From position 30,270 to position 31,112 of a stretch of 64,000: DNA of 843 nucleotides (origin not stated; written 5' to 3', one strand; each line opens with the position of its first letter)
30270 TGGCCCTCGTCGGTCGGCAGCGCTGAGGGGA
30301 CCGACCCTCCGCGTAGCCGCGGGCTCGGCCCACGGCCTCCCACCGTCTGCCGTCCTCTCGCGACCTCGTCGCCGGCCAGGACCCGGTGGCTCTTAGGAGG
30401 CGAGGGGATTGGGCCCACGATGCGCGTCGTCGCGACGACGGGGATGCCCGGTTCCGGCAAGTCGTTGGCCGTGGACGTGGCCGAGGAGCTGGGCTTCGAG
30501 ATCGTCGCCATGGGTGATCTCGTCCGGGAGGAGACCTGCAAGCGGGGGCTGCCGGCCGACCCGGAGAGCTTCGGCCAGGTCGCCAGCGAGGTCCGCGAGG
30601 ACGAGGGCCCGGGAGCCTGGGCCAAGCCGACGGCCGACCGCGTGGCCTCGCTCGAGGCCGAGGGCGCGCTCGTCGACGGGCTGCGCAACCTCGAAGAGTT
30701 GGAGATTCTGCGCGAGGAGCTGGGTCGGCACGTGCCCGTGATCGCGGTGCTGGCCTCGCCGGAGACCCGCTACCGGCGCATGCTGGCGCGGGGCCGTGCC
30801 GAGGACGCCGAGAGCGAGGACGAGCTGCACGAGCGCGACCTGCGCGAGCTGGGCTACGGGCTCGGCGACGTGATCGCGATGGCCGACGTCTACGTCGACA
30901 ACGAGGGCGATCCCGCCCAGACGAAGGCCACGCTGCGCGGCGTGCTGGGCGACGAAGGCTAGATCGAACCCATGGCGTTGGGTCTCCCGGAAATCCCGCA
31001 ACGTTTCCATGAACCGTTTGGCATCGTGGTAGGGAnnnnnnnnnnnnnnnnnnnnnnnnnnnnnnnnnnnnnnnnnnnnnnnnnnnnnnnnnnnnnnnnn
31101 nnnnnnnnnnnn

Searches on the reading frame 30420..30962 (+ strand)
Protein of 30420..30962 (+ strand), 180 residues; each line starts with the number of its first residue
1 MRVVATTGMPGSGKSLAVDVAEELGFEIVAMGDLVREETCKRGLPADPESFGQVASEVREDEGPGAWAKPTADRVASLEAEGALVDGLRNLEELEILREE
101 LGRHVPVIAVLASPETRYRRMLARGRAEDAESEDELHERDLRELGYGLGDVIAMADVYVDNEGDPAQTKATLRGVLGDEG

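Call 34: search_protein_families(library=pfam, proteins=[window:30420-30962:+], max_evalue=0.001)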
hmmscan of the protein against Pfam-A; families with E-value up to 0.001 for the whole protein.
window:30420-30962:+ (180 aa): 3 families
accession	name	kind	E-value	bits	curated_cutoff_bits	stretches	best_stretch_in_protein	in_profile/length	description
PF13207.12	AAA_17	-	4e-16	60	27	1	7-136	1-135/136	AAA domain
PF13238.12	AAA_18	-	5.6e-09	37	29.4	1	4-132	1-119/128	AAA domain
PF13671.12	AAA_33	-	0.00076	20.2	27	0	3-133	1-127/143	AAA domain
